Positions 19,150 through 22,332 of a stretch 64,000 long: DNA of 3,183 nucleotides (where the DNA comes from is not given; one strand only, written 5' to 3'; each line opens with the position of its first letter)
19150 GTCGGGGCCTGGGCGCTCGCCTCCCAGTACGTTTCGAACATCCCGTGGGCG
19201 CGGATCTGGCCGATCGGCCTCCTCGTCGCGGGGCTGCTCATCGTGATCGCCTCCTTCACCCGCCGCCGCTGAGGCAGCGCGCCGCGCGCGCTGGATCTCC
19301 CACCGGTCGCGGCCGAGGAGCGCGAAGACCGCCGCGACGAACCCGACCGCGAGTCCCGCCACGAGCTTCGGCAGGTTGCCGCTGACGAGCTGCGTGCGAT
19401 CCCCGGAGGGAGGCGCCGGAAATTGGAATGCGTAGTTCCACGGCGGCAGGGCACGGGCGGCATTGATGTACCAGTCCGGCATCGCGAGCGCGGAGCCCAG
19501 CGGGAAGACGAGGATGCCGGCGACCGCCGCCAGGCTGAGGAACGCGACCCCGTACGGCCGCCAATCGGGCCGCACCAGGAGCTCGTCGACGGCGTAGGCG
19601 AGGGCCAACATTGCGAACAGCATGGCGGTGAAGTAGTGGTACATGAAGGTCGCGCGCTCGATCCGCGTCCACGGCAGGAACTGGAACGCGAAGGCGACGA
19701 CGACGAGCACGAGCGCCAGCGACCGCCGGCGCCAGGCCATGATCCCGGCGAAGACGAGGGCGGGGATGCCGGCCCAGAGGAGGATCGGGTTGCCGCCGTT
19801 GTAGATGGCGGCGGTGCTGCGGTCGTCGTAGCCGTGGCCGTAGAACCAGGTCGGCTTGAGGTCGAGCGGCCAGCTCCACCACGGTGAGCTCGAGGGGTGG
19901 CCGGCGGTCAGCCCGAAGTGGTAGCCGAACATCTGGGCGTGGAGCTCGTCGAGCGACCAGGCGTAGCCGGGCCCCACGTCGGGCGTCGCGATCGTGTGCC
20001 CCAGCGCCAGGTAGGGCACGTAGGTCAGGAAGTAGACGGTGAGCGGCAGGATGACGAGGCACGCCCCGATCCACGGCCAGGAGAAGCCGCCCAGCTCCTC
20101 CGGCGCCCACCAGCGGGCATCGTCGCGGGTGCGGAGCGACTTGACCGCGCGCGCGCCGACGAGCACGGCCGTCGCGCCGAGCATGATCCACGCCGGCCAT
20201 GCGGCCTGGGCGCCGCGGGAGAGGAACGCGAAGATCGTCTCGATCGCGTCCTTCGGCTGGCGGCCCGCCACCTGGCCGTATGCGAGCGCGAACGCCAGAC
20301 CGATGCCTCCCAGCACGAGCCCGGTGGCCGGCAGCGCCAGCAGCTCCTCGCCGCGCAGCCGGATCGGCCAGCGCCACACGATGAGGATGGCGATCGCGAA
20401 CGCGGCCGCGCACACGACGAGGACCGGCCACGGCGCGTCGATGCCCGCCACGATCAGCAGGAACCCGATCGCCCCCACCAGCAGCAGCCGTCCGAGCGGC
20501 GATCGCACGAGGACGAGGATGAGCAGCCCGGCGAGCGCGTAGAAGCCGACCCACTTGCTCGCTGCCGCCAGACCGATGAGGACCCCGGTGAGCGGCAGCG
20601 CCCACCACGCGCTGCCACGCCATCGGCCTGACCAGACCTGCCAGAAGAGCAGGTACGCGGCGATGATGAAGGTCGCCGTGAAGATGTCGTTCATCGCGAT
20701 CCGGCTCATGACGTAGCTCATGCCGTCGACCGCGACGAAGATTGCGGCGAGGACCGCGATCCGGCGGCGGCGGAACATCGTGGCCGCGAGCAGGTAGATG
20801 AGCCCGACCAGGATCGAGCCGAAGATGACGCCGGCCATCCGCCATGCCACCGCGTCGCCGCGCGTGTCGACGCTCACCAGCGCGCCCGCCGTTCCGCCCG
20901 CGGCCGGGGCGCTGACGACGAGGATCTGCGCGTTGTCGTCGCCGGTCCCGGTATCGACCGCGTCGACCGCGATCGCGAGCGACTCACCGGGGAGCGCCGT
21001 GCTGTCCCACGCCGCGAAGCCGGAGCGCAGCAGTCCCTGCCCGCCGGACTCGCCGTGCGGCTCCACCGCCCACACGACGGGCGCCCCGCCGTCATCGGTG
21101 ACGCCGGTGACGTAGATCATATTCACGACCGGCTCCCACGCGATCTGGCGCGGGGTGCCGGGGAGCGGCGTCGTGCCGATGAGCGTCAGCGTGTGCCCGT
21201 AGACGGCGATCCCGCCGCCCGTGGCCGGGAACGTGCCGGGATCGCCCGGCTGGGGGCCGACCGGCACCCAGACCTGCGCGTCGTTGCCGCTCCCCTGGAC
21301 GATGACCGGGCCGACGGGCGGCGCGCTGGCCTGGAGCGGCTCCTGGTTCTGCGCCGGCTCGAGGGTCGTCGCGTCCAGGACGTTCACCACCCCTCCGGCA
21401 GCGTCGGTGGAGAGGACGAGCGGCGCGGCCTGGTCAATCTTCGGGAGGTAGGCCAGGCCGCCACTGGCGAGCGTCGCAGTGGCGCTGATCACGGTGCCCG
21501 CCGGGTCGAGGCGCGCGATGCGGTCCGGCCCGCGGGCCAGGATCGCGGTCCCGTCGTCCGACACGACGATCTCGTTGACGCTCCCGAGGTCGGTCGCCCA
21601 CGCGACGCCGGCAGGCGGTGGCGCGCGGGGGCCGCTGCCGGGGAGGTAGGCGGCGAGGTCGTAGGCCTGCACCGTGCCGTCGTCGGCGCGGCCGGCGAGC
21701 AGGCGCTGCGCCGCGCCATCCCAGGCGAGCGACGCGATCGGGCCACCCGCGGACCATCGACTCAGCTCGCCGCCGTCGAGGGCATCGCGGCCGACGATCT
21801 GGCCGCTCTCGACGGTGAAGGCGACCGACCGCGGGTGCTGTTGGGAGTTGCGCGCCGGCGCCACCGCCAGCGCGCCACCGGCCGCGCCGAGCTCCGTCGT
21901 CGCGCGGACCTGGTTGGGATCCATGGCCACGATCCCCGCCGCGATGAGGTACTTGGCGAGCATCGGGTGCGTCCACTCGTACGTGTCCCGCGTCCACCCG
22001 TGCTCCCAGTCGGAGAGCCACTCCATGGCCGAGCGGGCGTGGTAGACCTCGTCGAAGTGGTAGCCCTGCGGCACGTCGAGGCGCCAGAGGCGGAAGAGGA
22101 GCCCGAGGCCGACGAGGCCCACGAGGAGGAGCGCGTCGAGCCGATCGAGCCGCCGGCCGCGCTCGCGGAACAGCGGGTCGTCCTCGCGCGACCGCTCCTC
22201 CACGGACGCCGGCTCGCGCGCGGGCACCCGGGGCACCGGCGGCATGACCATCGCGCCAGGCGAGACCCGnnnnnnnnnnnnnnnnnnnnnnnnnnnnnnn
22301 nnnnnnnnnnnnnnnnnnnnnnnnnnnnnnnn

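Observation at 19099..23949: Giant dual GT-C glycosyltransferase with a beta-propeller inserted into a PMT-like module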

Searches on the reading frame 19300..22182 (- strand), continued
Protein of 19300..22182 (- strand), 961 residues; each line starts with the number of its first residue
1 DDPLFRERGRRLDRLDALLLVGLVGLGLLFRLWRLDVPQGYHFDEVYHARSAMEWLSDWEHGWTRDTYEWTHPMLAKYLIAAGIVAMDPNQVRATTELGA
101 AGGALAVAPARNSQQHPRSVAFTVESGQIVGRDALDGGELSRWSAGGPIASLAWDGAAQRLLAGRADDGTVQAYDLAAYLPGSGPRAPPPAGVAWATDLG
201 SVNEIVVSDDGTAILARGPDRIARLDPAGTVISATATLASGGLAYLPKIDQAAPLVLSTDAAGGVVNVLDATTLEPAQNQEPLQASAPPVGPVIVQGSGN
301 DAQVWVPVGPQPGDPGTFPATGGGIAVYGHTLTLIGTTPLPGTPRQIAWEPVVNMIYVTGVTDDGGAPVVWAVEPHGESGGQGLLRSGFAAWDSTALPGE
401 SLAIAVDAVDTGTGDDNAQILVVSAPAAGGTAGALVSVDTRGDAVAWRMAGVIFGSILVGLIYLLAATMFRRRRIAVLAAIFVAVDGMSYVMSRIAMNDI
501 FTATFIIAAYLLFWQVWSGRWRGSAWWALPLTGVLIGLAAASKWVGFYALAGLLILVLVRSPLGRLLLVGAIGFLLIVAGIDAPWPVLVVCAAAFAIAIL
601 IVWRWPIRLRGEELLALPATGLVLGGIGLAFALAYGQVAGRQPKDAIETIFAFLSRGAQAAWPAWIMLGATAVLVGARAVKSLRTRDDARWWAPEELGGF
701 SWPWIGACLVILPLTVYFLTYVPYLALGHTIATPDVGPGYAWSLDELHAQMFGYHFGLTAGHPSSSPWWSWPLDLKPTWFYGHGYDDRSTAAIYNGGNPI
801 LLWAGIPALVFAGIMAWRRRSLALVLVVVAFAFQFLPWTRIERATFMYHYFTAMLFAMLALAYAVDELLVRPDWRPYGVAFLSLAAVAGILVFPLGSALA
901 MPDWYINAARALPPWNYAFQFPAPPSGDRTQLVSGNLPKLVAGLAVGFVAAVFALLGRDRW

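Call 76: list_cluster_members(proteins=[P0122, P0124, P0158, P0128, P0130, P0137])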
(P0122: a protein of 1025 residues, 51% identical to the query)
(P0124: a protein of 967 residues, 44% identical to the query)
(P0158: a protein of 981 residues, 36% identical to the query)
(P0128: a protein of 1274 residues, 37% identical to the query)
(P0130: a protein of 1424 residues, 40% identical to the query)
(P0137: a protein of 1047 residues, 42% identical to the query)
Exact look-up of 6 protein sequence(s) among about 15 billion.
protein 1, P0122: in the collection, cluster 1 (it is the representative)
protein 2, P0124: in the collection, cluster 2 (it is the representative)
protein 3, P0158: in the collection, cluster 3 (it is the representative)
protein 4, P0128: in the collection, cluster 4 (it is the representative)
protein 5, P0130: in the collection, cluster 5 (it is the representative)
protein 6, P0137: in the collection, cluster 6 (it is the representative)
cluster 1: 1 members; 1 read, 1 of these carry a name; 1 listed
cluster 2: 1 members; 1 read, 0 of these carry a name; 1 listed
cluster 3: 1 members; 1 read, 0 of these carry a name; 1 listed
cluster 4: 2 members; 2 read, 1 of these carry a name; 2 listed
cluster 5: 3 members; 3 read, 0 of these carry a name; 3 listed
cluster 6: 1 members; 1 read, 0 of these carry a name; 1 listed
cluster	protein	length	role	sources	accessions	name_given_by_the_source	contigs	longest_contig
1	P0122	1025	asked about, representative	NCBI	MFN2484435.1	MAG: phospholipid carrier-dependent glycosyltransferase, partial [Candidatus ...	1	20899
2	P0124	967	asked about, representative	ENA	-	-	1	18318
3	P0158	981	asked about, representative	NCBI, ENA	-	-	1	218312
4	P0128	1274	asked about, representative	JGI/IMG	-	hypothetical protein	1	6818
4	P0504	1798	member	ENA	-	-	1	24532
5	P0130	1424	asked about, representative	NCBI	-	-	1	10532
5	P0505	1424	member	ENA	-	-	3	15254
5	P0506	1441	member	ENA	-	-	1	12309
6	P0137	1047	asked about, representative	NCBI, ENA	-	-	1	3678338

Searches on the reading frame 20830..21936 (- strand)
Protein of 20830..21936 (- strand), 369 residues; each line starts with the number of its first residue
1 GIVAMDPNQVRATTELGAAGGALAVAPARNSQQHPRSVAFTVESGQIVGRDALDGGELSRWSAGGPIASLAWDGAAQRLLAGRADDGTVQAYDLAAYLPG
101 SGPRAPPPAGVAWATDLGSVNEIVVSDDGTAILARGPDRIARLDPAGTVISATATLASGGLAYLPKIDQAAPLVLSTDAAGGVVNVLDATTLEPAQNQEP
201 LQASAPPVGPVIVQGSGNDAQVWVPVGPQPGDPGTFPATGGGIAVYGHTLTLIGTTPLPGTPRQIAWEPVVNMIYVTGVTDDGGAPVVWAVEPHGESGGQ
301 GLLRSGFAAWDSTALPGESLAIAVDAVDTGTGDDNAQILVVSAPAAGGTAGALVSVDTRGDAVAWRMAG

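Call 28: predict_structure(alignment_id=A1)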
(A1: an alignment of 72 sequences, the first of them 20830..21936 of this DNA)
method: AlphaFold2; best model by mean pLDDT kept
length: 369 residues; sequences in the alignment: 72
mean_pLDDT: 92.6   pTM: 0.92
mean pLDDT of the five models: 92.6, 92.1, 92.0, 91.9, 91.2
residues with pLDDT >= 90: 313; 70-90: 31; 50-70: 17; < 50: 8
segments of 3 or more residues with pLDDT < 50: 1-3, 297-299
pLDDT, mean of each block of 10 residues (from residue 1): 66 95 97 95 98 96 98 97 98 98 97 98 97 98 95 97 96 98 98 97 95 95 97 91 95 94 96 95 96 61 67 96 93 90 95 94 66
secondary structure, 60 per line:
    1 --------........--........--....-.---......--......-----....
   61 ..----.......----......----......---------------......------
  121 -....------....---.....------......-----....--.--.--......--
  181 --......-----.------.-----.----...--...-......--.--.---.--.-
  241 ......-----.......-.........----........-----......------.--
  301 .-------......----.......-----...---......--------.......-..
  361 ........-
elements in order: E9-16 E19-26 E38-43 E46-51 E57-62 E67-73 E78-83 E88-93 E109-114 E122-125 E132-135 E139-143 E150-155 E161-164 E173-178 E183-188 E212-214 E221-226 E241-246 E252-258 E260-268 E273-280 E286-291 E309-314 E319-325 E337-342 E351-357 H359-368

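Call 32: fold_search(model_id=the predicted structure, library=pdb)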
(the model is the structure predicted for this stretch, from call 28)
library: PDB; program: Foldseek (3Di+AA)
matches with E <= 10: 1713; with E <= 0.001: 1214
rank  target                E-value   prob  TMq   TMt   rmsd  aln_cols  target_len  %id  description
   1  6rxt_UO               8.6e-11  1.00  0.65  0.49   4.1       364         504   13  Cryo-EM structure of the 90S pre-ribosome (Kre33-Noc4) from Chaetomium thermophilum, state A (released 2019-08-14)
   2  9npy_g                4.9e-10  1.00  0.65  0.77   3.9       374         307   11  SARS-CoV-2 nsp1 bound to the Rhinolophus lepidus 40S ribosome (local refinement of the 40S head) (released 2025-06-11)
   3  4aow_B                9.0e-10  1.00  0.63  0.75   4.4       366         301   12  Crystal structure of the human Rack1 protein at a resolution of 2.45 angstrom (released 2012-08-08)
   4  9c3h_Sg               9.5e-10  1.00  0.65  0.77   3.9       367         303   13  Structure of the CNOT3-bound human 80S ribosome with tRNA-ARG in the P-site. (released 2024-12-04)
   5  1erj_A                1.0e-09  1.00  0.61  0.63   5.3       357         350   11  CRYSTAL STRUCTURE OF THE C-TERMINAL WD40 DOMAIN OF TUP1 (released 2000-07-26)
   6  4aow_C                1.4e-09  1.00  0.64  0.76   3.9       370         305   12  Crystal structure of the human Rack1 protein at a resolution of 2.45 angstrom (released 2012-08-08)
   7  1erj_B                1.4e-09  1.00  0.61  0.64   5.2       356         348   11  CRYSTAL STRUCTURE OF THE C-TERMINAL WD40 DOMAIN OF TUP1 (released 2000-07-26)
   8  2ce8_A                1.4e-09  1.00  0.58  0.63   5.8       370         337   12  An EH1 peptide bound to the Groucho-TLE WD40 domain. (released 2006-06-14)
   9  4aow_A                2.0e-09  1.00  0.62  0.74   4.5       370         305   13  Crystal structure of the human Rack1 protein at a resolution of 2.45 angstrom (released 2012-08-08)
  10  1erj_C                2.9e-09  1.00  0.62  0.64   5.0       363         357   11  CRYSTAL STRUCTURE OF THE C-TERMINAL WD40 DOMAIN OF TUP1 (released 2000-07-26)
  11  8qie_Sg               3.2e-09  1.00  0.61  0.73   4.7       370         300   14  CRYO-EM STRUCTURE OF LEISHMANIA MAJOR 80S RIBOSOME : LM32Cs1C1 mutant snoRNA overexpression, class 4 (released 2025-01-01)
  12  7qiy_O                3.2e-09  1.00  0.60  0.69   9.5       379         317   12  Specific features and methylation sites of a plant ribosome. 40S head ribosomal subunit. (released 2022-06-15)
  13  1gxr_A                3.2e-09  1.00  0.59  0.64   5.5       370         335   12  WD40 Region of Human Groucho/TLE1 (released 2002-06-13)
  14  3vgz_C                3.2e-09  1.00  0.61  0.69   5.3       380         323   13  Crystal structure of E. coli YncE (released 2011-11-16)
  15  4uje_Bg               3.6e-09  1.00  0.59  0.68   6.2       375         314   13  Regulation of the mammalian elongation cycle by 40S subunit rolling: a eukaryotic-specific ribosome rearrangement (released 2014-07-16)
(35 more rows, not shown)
